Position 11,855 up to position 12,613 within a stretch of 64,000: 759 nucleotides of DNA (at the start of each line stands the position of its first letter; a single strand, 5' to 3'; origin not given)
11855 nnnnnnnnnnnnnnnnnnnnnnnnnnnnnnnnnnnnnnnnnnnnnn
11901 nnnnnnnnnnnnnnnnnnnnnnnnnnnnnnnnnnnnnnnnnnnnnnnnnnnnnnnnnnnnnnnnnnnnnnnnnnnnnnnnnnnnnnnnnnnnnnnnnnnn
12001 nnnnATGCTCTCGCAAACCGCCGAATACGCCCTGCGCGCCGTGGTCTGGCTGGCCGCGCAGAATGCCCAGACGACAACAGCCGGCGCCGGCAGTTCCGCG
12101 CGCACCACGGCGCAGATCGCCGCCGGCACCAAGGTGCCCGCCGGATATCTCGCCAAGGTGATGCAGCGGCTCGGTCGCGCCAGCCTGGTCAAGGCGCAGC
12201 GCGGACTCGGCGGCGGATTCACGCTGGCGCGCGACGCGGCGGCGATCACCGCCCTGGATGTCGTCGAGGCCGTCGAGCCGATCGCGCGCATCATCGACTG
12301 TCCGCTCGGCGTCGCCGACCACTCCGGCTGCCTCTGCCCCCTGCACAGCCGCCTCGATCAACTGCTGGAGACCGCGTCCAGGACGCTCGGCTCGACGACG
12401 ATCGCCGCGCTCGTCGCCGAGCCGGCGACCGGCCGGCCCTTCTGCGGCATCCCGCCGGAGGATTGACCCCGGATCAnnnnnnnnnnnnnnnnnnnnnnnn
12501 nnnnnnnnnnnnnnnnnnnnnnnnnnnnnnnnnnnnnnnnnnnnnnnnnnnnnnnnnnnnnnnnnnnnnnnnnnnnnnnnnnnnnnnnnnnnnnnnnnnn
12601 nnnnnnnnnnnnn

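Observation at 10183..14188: Nitrosative-stress island with a thrice-repeated operator-like motif TGGACC-N6-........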

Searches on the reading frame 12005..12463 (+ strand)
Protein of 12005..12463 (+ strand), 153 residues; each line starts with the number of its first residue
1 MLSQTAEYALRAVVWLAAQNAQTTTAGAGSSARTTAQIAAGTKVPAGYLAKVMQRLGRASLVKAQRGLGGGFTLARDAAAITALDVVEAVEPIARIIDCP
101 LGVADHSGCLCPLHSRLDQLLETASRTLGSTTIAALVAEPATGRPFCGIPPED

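Call 6: search_protein_families(library=pfam, proteins=[window:12005-12463:+])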
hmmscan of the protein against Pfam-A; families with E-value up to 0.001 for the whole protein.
window:12005-12463:+ (153 aa): 1 family
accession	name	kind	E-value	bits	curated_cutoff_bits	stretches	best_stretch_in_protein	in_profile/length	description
PF02082.26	Rrf2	-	5e-26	91.8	30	1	2-138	1-131/132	Iron-dependent Transcriptional regulator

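Call 9: find_homologous_proteins(query=window:12005-12463:+)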
Query window:12005-12463:+ (153 aa): 1052 proteins with E <= 0.001 among 1639 candidates; the best 120 are listed.
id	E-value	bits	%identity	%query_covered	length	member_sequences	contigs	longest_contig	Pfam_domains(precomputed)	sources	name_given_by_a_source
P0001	1.5e-90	319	100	100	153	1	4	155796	PF02082.27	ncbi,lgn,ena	-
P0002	2.6e-53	198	64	96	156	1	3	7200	PF02082.27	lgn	-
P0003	1.2e-52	196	67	96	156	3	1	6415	PF02082.27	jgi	jgi:Rrf2 family transcriptional regulator, nitric oxide-sensitive transcriptional repressor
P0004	2.9e-51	191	67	97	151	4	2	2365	PF02082.27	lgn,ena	-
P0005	3.9e-47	178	63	99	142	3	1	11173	PF02082.27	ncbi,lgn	-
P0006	2.0e-46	176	66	95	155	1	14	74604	PF02082.27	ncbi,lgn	-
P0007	2.5e-46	175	65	96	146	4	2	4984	PF02082.27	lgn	-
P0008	8.0e-45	171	61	98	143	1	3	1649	PF02082.27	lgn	-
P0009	2.7e-42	162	61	99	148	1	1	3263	PF02082.27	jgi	jgi:Rrf2 family protein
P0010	6.4e-42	161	59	99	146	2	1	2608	PF02082.27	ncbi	-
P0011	1.4e-41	160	56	97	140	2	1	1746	PF02082.27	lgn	-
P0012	2.9e-41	159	56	98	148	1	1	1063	PF02082.27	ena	-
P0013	3.0e-41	159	57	98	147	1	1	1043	PF02082.27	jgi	jgi:Rrf2 family protein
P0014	5.3e-41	158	57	98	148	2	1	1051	PF02082.27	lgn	-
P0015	5.7e-41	158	59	96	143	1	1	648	PF02082.27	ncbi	-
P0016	6.3e-41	158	57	99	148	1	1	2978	PF02082.27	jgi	-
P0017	7.3e-41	158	57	99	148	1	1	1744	PF02082.27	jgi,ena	-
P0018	7.6e-41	158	56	99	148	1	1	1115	PF02082.27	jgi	jgi:Rrf2 family protein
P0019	8.7e-41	158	57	98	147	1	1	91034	PF02082.27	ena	-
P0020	8.8e-41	158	57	99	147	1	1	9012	PF02082.27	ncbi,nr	ncbi:MAG TPA: Rrf2 family transcriptional regulator [Lacipirellulaceae bacterium]|nr:Rrf2 family tra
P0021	8.9e-41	158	60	98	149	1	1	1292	PF02082.27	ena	-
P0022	1.1e-40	157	57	99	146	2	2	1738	PF02082.27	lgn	-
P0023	1.1e-40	157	58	97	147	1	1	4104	PF02082.27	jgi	jgi:Rrf2 family nitric oxide-sensitive transcriptional repressor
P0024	1.8e-40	156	57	97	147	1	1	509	PF02082.27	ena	-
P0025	2.4e-40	156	57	98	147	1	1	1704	PF02082.27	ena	-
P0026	2.6e-40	156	56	98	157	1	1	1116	PF02082.27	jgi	jgi:Rrf2 family protein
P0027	3.4e-40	156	57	99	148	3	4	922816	PF02082.27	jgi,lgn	jgi:Rrf2 family protein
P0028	4.4e-40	155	57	99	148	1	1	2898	PF02082.27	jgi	jgi:Rrf2 family protein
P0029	6.1e-40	155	55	99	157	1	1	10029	PF02082.27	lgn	-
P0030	6.8e-40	155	55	99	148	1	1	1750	PF02082.27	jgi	jgi:Rrf2 family protein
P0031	1.1e-39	154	72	68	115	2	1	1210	PF02082.27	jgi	jgi:Rrf2 family transcriptional regulator, nitric oxide-sensitive transcriptional repressor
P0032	1.3e-39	154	55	98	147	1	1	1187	PF02082.27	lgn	-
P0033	1.4e-39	154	56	98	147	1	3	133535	PF02082.27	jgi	jgi:Rrf2 family protein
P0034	1.7e-39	153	56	99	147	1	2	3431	PF02082.27,PF01978.26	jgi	jgi:Rrf2 family protein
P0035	1.7e-39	153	55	98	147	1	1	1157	PF02082.27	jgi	jgi:Rrf2 family protein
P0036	1.7e-39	153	55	98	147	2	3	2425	PF02082.27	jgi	jgi:Rrf2 family protein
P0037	1.8e-39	153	55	98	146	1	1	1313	PF02082.27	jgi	jgi:Rrf2 family transcriptional regulator, nitric oxide-sensitive transcriptional repressor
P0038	1.8e-39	153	54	98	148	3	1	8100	PF02082.27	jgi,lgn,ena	-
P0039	2.0e-39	153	55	99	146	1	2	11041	PF02082.27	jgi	jgi:Rrf2 family protein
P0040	3.0e-39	153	55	99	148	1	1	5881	PF02082.27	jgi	jgi:Rrf2 family protein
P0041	3.6e-39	152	56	99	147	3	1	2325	PF02082.27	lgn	-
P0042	3.8e-39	152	55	99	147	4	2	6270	PF02082.27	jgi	jgi:Rrf2 family protein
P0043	4.4e-39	152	54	99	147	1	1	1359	PF02082.27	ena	-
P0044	5.0e-39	152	55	99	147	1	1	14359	PF02082.27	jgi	jgi:Rrf2 family protein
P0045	5.9e-39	152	55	98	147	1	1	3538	PF02082.27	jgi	jgi:Rrf2 family protein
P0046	6.4e-39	151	55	99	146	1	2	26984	PF02082.27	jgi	jgi:Rrf2 family protein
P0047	6.9e-39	151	57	98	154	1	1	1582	PF02082.27,PF01978.26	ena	-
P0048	7.3e-39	151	57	97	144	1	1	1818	PF02082.27,PF03444.22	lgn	-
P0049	8.2e-39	151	57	100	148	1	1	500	PF02082.27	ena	-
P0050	8.5e-39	151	55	99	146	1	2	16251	PF02082.27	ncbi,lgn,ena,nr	ncbi:MAG TPA: Rrf2 family transcriptional regulator [Lacipirellulaceae bacterium]|nr:Rrf2 family tra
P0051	8.7e-39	151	57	96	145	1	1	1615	PF02082.27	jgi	jgi:Rrf2 family transcriptional regulator, nitric oxide-sensitive transcriptional repressor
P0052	1.1e-38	151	54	98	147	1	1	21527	PF02082.27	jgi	jgi:Rrf2 family protein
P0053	1.1e-38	151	52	99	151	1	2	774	PF02082.27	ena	-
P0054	1.3e-38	151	51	98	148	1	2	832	PF02082.27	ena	-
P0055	1.3e-38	151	52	99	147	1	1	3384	PF02082.27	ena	-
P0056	1.4e-38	150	55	98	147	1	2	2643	PF02082.27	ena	-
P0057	1.6e-38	150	56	98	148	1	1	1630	PF02082.27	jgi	jgi:Rrf2 family transcriptional regulator, nitric oxide-sensitive transcriptional repressor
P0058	1.7e-38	150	54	99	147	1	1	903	PF02082.27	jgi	jgi:Rrf2 family protein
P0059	1.8e-38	150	53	99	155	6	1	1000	PF02082.27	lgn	-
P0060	1.8e-38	150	56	96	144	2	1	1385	PF02082.27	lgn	-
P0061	1.9e-38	150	55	99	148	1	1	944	PF02082.27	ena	-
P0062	1.9e-38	150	54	98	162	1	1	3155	PF02082.27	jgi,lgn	jgi:Rrf2 family nitric oxide-sensitive transcriptional repressor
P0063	2.0e-38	150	54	99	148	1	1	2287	PF02082.27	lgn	-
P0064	2.1e-38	150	55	98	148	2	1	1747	PF02082.27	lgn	-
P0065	2.1e-38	150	56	97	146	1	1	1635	PF02082.27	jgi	jgi:Rrf2 family nitric oxide-sensitive transcriptional repressor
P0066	2.2e-38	150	57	96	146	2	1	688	PF02082.27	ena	-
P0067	2.3e-38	150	54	99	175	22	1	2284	PF02082.27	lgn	-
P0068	2.4e-38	150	54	99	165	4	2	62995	PF02082.27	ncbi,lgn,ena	-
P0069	2.6e-38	150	54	99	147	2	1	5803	PF02082.27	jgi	jgi:Rrf2 family protein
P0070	3.1e-38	149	56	97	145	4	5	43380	PF02082.27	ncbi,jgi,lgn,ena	jgi:Rrf2 family protein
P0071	3.4e-38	149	57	98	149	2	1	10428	PF02082.27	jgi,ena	-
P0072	3.4e-38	149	54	98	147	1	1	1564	PF02082.27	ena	-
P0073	3.5e-38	149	54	100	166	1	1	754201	PF02082.27,PF12802.14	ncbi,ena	-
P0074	4.0e-38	149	53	96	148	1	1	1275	PF02082.27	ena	-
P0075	4.7e-38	149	56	97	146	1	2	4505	PF02082.27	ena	-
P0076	5.2e-38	149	54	97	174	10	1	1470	PF02082.27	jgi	jgi:Rrf2 family protein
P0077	5.3e-38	149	55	99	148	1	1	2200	PF02082.27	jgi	jgi:Rrf2 family protein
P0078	5.6e-38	148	53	100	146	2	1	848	PF02082.27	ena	-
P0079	5.7e-38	148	57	98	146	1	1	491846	PF02082.27,PF12802.14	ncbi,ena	-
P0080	6.2e-38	148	57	96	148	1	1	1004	PF02082.27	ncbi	-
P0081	6.5e-38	148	54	96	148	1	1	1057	PF02082.27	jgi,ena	-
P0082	6.7e-38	148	55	97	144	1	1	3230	PF02082.27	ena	-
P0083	6.7e-38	148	55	97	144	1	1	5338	PF02082.27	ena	-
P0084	7.0e-38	148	54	98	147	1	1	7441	PF02082.27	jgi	jgi:Rrf2 family protein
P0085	7.6e-38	148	53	99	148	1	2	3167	PF02082.27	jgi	jgi:Rrf2 family protein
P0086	8.1e-38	148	53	98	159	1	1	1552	PF02082.27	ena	-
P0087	8.5e-38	148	53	99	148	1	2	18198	PF02082.27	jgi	jgi:Rrf2 family protein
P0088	9.7e-38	148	54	99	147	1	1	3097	PF02082.27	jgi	jgi:Rrf2 family protein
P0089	1.1e-37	148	53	98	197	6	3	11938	PF02082.27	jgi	-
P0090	1.2e-37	147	56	96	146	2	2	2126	PF02082.27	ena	-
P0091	1.2e-37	147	54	99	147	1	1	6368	PF02082.27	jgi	jgi:Rrf2 family protein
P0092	1.2e-37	147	53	98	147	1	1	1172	PF02082.27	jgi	jgi:Rrf2 family protein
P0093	1.3e-37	147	56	97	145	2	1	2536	PF02082.27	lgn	-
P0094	1.3e-37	147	53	98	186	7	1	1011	PF02082.27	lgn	-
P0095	1.4e-37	147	54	99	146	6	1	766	PF02082.27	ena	-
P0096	1.4e-37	147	57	96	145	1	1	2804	PF02082.27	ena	-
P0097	1.4e-37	147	57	97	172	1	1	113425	PF02082.27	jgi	jgi:Rrf2 family nitric oxide-sensitive transcriptional repressor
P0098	1.5e-37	147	58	96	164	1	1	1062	PF02082.27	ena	-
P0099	1.5e-37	147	58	94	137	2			PF02082.27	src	-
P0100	1.8e-37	147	56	96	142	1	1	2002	PF02082.27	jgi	jgi:Rrf2 family nitric oxide-sensitive transcriptional repressor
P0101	1.8e-37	147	54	98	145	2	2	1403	PF02082.27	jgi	jgi:Rrf2 family nitric oxide-sensitive transcriptional repressor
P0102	1.8e-37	147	51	98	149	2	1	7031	PF02082.27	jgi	jgi:Rrf2 family transcriptional regulator, nitric oxide-sensitive transcriptional repressor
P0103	1.9e-37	147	53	99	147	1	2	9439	PF02082.27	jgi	jgi:Rrf2 family protein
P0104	1.9e-37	147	55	98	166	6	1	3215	PF02082.27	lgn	-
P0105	2.1e-37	147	52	98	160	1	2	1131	PF02082.27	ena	-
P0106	2.2e-37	147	57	96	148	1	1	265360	PF02082.27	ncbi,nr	ncbi:MAG TPA: Rrf2 family transcriptional regulator [Pirellulales bacterium]|nr:Rrf2 family transcri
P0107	2.2e-37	147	52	99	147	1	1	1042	PF02082.27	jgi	jgi:Rrf2 family protein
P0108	2.4e-37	146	53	100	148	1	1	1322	PF02082.27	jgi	jgi:Rrf2 family protein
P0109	2.4e-37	146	52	99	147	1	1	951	PF02082.27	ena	-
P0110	2.4e-37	146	55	97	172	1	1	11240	PF02082.27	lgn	-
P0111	2.4e-37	146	54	98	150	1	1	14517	PF02082.27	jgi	jgi:Rrf2 family protein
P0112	2.6e-37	146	53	99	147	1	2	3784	PF02082.27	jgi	jgi:Rrf2 family protein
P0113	2.7e-37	146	54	96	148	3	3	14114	PF02082.27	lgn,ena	-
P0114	2.7e-37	146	53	96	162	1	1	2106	PF02082.27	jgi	jgi:Rrf2 family protein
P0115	2.9e-37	146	52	96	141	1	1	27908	PF02082.27,PF12802.14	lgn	-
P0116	2.9e-37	146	51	98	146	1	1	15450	PF02082.27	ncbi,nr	ncbi:MAG: Rrf2 family transcriptional regulator [Planctomycetales bacterium]|nr:Rrf2 family transcri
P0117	2.9e-37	146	51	98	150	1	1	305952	PF02082.27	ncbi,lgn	-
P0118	3.1e-37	146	54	99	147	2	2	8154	PF02082.27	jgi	jgi:Rrf2 family protein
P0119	3.4e-37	146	52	100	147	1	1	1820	PF02082.27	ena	-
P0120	3.6e-37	146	53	98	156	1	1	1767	PF02082.27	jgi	jgi:Rrf2 family protein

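Call 10: find_encoding_contigs(protein=P0001, flank=3000, max_places=4)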
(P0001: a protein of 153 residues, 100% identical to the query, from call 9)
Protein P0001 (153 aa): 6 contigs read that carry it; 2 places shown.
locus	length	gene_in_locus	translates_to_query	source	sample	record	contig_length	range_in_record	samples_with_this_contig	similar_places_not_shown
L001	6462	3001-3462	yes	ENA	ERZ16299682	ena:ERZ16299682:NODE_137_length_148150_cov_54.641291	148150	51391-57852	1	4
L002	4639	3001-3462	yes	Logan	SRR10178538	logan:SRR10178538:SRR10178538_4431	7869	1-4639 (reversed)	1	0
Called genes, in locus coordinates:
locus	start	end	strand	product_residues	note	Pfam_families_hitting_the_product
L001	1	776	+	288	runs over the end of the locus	PF05175:MTS, PF06325:PrmA (weak), PF13847:Methyltransf_31 (weak), PF08242:Methyltransf_12 (weak), PF13649:Methyltransf_25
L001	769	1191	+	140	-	PF07366:SnoaL (weak), PF13474:SnoaL_3, PF14534:DUF4440, PF12680:SnoaL_2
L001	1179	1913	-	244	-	PF04405:ScdA_N, PF01814:Hemerythrin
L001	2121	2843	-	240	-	PF00881:Nitroreductase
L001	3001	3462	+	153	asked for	PF02082:Rrf2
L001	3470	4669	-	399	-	PF04282:DUF438, PF01814:Hemerythrin, PF13596:PAS_10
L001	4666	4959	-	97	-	PF08984:DUF1858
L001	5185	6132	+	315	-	PF00056:Ldh_1_N, PF02866:Ldh_1_C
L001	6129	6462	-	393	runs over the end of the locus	PF00005:ABC_tran, PF13304:AAA_21 (weak)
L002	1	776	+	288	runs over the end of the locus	PF05175:MTS, PF06325:PrmA (weak), PF13847:Methyltransf_31 (weak), PF08242:Methyltransf_12 (weak), PF13649:Methyltransf_25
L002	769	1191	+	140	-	PF07366:SnoaL (weak), PF13474:SnoaL_3, PF14534:DUF4440, PF12680:SnoaL_2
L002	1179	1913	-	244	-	PF04405:ScdA_N, PF01814:Hemerythrin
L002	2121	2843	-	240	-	PF00881:Nitroreductase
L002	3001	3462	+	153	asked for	PF02082:Rrf2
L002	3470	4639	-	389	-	?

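Call 11: find_encoding_contigs(protein=P0006, flank=6000, max_places=4)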
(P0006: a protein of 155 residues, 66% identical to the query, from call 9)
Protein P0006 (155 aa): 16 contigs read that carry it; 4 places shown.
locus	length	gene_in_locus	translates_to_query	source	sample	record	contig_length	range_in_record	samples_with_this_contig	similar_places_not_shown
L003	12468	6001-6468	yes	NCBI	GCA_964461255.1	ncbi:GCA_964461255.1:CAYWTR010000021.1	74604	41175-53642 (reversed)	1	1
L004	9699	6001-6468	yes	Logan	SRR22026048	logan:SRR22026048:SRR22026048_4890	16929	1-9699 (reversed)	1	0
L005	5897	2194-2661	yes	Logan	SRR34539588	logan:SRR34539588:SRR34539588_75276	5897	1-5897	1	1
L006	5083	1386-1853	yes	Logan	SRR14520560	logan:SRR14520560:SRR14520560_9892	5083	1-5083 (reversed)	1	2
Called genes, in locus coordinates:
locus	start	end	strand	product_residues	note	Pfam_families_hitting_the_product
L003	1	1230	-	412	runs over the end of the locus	PF12679:ABC2_membrane_2, PF12698:ABC2_membrane_3, PF01061:ABC2_membrane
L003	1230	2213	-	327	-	PF00005:ABC_tran, PF13304:AAA_21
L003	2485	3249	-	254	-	PF04405:ScdA_N, PF01814:Hemerythrin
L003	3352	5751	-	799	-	PF22085:NorB_cytochrome_c-like, PF00115:COX1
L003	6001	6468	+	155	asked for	PF02082:Rrf2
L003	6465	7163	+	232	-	PF13189:Cytidylate_kin2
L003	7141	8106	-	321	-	PF01207:Dus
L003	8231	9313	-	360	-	PF18845:baeRF_family3, PF18855:baeRF_family11, PF18848:baeRF_family6 (weak), PF18849:baeRF_family7 (weak), PF18851:baeRF_family8 (weak)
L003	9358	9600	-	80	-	-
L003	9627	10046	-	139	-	PF01894:YjbQ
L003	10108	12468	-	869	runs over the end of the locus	-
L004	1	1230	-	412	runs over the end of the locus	PF12679:ABC2_membrane_2, PF12698:ABC2_membrane_3, PF01061:ABC2_membrane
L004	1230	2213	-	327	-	PF00005:ABC_tran, PF13304:AAA_21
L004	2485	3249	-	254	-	PF04405:ScdA_N, PF01814:Hemerythrin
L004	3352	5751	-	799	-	PF22085:NorB_cytochrome_c-like, PF00115:COX1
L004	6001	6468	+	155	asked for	PF02082:Rrf2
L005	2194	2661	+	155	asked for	PF02082:Rrf2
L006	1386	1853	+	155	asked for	PF02082:Rrf2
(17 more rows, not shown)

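Call 12: find_encoding_contigs(protein=P0005, flank=6000, max_places=3)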
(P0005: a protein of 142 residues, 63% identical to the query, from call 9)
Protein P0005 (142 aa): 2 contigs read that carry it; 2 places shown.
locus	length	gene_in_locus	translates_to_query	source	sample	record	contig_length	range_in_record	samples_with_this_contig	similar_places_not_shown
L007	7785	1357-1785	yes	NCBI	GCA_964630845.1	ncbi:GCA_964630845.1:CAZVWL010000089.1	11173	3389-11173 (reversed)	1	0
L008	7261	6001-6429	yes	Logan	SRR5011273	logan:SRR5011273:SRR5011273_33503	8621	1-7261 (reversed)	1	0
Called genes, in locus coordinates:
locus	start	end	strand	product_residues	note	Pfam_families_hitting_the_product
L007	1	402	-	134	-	?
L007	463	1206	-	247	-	PF04405:ScdA_N, PF01814:Hemerythrin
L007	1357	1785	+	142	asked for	PF02082:Rrf2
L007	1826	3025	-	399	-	PF04282:DUF438, PF01814:Hemerythrin, PF13596:PAS_10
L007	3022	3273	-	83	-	PF08984:DUF1858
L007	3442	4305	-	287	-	-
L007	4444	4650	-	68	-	-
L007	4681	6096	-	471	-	PF12801:Fer4_5, PF13187:Fer4_9 (faint), PF12838:Fer4_7 (weak), PF13183:Fer4_8 (faint), PF13746:Fer4_18, PF11614:FixG_C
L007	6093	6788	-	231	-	PF14715:FixP_N, PF00034:Cytochrom_C (weak), PF13442:Cytochrome_CBB3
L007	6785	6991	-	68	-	-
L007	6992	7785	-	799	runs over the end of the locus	PF00115:COX1, PF02433:FixO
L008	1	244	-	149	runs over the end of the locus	PF07681:DoxX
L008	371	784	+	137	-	PF02566:OsmC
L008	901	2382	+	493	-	PF07995:GSDH, PF13860:FlgD_ig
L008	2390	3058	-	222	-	PF04199:Cyclase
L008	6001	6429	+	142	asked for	PF02082:Rrf2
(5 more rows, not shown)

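Call 18: find_related_loci(query=A1, collection=genome_contigs, flank=5000)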
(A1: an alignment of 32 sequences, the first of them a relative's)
Query A1 (153 aa) in genome_contigs; peptide patterns used: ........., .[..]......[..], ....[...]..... (x = any residue, [..] = any of these).
599 stretches matched a pattern (row limit reached: there are more); 550 encode a relative of the query (tblastn E <= 1e-3); the best 80 are kept; 80 distinct loci.
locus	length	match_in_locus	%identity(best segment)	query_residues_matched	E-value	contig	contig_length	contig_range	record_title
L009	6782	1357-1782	63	1-151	8e-51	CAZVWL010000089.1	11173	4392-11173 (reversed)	MAG TPA_asm: uncultured Fibrobacteraceae bacterium isolate SRP093185_co1_110 genome assembly, contig: NODE_4215_length_1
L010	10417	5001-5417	52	1-148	4e-48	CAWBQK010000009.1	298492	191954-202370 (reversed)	MAG: Candidatus Latescibacteria bacterium isolate MFD03804.bin.2.152 genome assembly, contig: contig_53251, whole genome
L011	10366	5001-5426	56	1-152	7e-48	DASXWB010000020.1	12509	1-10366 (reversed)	MAG TPA_asm: Lacipirellulaceae bacterium isolate SMAG_U4760 k141_168283, whole genome shotgun sequence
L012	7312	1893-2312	53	1-149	1e-47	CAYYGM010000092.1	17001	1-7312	MAG TPA_asm: uncultured Phycisphaeraceae bacterium isolate SRP193661_co1_220 genome assembly, contig: NODE_3463_length_1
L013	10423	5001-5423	51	1-150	9e-47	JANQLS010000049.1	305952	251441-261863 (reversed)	MAG: Planctomycetota bacterium isolate PL25a_bin.67 k99_3970484, whole genome shotgun sequence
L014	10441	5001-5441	53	1-153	9e-47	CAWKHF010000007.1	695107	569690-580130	MAG: uncultured Planctomycetota bacterium isolate MFD09603.bin.2.73 genome assembly, contig: contig_22528, whole genome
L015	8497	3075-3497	51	1-150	3e-46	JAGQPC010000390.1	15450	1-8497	MAG: Planctomycetales bacterium isolate HKST-UBA30 2012-05-30_1_(paired)_contig_285359, whole genome shotgun sequence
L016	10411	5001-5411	53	1-146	4e-46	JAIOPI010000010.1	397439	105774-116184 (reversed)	MAG: Lentisphaerae bacterium isolate LakeFargette_0920_ALND_MAG_66_32 LacPavin_0920_ALND_scaffold_29432, whole genome sh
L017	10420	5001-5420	57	1-147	6e-46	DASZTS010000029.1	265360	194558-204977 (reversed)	MAG TPA_asm: Pirellulales bacterium isolate SMAG_U6082 k141_375254, whole genome shotgun sequence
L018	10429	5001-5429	51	1-152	1e-45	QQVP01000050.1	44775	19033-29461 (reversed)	MAG: Planctomycetota bacterium isolate MB_PLM_2 c_000000000132, whole genome shotgun sequence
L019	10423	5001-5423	51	1-150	8e-46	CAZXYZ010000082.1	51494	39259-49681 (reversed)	MAG TPA_asm: uncultured Pirellulaceae bacterium isolate binchicken_co16_356 genome assembly, contig: NODE_1076_length_51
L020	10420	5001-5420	55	1-150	1e-45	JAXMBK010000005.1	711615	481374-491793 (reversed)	MAG: Pirellulales bacterium isolate STL-PLA34 C1.187.fa-5, whole genome shotgun sequence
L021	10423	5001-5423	53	1-150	2e-45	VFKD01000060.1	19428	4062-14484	MAG: bacterium isolate Bin_57_9 c_000002803139, whole genome shotgun sequence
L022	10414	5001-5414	50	1-147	3e-45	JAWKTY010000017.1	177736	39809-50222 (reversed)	MAG: Planctomycetaceae bacterium isolate ABC1.170 ABC1.170.fa-17, whole genome shotgun sequence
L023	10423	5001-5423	53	1-150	7e-45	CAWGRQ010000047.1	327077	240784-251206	MAG: Terriglobia bacterium isolate MFD05942.bin.2.344 genome assembly, contig: contig_77516, whole genome shotgun sequen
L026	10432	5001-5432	50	1-153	3e-45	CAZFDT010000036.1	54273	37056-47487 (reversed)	MAG TPA_asm: uncultured Phycisphaeraceae bacterium isolate binchicken_co350_112 genome assembly, contig: NODE_920_length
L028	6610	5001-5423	50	1-150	3e-45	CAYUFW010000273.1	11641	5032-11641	MAG TPA_asm: uncultured Pirellulaceae bacterium isolate SRP239243_co2_373 genome assembly, contig: NODE_9515_length_1164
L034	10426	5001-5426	51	1-151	5e-44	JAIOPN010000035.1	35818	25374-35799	MAG: Planctomycetota bacterium isolate LakeFargette_0920_ALND_MAG_66_46 LacPavin_0920_ALND_scaffold_478027, whole genome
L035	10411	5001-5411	53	1-146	7e-44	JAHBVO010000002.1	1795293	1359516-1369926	MAG: Candidatus Obscuribacterales bacterium isolate ACE_CYA3 CYA3_2, whole genome shotgun sequence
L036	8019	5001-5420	52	1-149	4e-44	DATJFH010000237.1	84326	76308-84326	MAG TPA_asm: Bryobacteraceae bacterium isolate SMAG_U15455 k141_8823448, whole genome shotgun sequence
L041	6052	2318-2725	55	1-146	1e-43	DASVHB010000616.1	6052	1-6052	MAG TPA_asm: Pirellulales bacterium isolate SMAG_U2130 k141_1442733, whole genome shotgun sequence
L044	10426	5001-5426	51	1-150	2e-43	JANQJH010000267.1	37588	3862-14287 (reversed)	MAG: Verrucomicrobiales bacterium isolate PL25a_bin.108 k99_4175375, whole genome shotgun sequence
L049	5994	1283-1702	51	1-150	6e-43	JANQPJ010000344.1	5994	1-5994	MAG: Pirellulales bacterium isolate IP29b_bin.16 k99_3130863, whole genome shotgun sequence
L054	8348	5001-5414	51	1-150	1e-42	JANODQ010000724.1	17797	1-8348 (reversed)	MAG: Pirellulaceae bacterium isolate VAR_17_metabat_109 VAR_17_k141_3741982, whole genome shotgun sequence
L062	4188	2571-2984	51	1-148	1e-42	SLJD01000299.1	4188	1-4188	MAG: Phycisphaerales bacterium isolate CSSed165cm_224 CSSed16-5cm-116055, whole genome shotgun sequence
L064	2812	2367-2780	51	1-150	8e-43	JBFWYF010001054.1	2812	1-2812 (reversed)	MAG: Pirellulaceae bacterium isolate CA_2019_TPBS_158 NODE_125363_length_2812_cov_3.233892_TPBS, whole genome shotgun se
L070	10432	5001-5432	47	1-153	2e-42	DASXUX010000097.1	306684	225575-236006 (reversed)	MAG TPA_asm: Planctomycetota bacterium isolate SMAG_U4729 k141_276685, whole genome shotgun sequence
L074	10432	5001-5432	48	1-153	4e-42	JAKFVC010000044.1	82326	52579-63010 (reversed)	MAG: Planctomycetaceae bacterium isolate D1_Bin_8 D1_0000255, whole genome shotgun sequence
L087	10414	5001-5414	50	1-147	2e-41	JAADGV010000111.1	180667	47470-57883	MAG: Planctomycetota bacterium isolate M_MetaBat.130 contig-127_169, whole genome shotgun sequence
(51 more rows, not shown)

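Call 19: search_protein_families(library=ncbifam, proteins=[window:12005-12463:+], max_evalue=0.00001)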
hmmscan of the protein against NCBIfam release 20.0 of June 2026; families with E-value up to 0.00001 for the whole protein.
window:12005-12463:+ (153 aa): 7 families
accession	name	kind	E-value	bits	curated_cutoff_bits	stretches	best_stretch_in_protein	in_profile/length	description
TIGR00738.1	rrf2_super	superfamily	2e-28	98.9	73.3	1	1-137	2-131/132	Rrf2 family transcriptional regulator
TIGR02944.1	suf_reg_Xantho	equivalog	9e-14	52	110.65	1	3-102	5-95/130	SUF system Fe-S cluster assembly regulator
NF008240.0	PRK11014.1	equivalog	1.1e-12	48.1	182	1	3-139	4-130/141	nitric oxide-sensing transcriptional repressor NsrR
TIGR02010.1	IscR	equivalog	3.1e-12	46.5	207.55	1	4-139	5-132/135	Fe-S cluster assembly transcriptional regulator IscR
NF008886.0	PRK11920.1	equivalog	3e-11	43.2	193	1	2-139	3-133/153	iron-responsive transcriptional regulator RirA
NF047409.1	Cys_reg_CymR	equivalog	1.9e-08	34.6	195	1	32-98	25-91/139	cysteine metabolism transcriptional regulator CymR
NF008110.0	PRK10857.1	equivalog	3.9e-08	33.3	275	1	35-138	28-131/164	Fe-S cluster assembly transcriptional regulator IscR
